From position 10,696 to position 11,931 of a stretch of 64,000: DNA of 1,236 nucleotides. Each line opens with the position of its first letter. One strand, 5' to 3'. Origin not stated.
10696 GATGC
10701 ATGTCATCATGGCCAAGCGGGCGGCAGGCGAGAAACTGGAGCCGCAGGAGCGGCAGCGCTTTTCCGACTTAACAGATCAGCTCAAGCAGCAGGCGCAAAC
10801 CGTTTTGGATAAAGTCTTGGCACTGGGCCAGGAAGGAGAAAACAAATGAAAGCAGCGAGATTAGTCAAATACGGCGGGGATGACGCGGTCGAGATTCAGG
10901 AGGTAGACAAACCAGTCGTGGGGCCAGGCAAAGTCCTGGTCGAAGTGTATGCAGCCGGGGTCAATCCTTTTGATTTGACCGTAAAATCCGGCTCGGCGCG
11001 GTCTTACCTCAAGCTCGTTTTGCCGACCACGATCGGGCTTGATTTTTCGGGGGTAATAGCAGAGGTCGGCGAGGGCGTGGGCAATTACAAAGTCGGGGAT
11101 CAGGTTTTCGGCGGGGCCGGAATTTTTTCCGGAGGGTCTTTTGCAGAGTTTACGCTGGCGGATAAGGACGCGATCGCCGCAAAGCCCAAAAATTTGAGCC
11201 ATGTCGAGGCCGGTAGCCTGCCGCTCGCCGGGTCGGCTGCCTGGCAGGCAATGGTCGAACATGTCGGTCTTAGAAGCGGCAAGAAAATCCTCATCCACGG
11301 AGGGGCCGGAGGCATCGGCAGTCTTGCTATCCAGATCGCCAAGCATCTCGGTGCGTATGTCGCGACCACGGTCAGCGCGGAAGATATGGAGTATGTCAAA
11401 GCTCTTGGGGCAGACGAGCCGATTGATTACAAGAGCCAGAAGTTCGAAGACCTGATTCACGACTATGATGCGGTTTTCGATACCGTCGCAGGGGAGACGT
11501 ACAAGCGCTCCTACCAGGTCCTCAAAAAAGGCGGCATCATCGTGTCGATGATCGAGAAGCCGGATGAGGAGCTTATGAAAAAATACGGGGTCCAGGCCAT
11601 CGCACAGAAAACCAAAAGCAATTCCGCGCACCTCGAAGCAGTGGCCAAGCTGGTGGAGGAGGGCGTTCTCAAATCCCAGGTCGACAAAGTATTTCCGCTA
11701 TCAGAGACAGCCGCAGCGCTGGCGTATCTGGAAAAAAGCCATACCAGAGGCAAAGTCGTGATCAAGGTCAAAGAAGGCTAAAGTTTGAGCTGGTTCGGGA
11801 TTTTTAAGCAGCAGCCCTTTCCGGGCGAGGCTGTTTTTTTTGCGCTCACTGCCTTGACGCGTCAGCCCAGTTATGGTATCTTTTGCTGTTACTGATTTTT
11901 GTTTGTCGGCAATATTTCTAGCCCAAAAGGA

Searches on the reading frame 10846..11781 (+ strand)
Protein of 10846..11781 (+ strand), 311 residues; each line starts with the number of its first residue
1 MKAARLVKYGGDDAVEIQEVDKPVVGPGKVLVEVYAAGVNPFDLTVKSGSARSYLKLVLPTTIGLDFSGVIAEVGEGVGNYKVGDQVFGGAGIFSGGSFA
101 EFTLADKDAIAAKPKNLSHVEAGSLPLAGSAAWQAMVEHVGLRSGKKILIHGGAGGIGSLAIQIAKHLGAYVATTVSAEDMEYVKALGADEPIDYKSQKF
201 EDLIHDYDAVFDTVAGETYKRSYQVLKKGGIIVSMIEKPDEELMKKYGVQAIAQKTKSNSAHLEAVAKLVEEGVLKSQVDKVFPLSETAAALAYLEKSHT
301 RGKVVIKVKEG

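Call 31: find_encoding_contigs(protein=window:10846-11781:+, flank=10000, max_places=1)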
Protein window:10846-11781:+ (311 aa): 9 contigs read that carry it; 1 place shown.
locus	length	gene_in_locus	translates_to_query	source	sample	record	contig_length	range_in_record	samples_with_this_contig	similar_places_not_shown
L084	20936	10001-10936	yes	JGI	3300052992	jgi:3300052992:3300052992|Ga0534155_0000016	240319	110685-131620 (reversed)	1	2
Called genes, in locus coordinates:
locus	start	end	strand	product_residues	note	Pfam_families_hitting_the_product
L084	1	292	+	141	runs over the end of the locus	PF00856:SET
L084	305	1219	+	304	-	PF03741:TerC, PF04332:DUF475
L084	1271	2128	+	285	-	PF06560:GPI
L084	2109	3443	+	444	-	-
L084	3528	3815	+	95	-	PF01176:eIF-1a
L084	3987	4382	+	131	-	PF00416:Ribosomal_S13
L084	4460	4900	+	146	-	PF00411:Ribosomal_S11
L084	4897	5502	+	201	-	PF00163:Ribosomal_S4, PF01479:S4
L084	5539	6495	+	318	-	PF01193:RNA_pol_L, PF01000:RNA_pol_A_bac, PF03118:RNA_pol_A_CTD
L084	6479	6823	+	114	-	PF01196:Ribosomal_L17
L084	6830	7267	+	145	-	PF00572:Ribosomal_L13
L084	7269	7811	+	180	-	PF00380:Ribosomal_S9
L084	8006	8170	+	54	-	-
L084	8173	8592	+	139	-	PF02661:Fic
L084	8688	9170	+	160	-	PF03575:Peptidase_S51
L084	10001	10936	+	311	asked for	PF08240:ADH_N, PF00107:ADH_zinc_N, PF13602:ADH_zinc_N_2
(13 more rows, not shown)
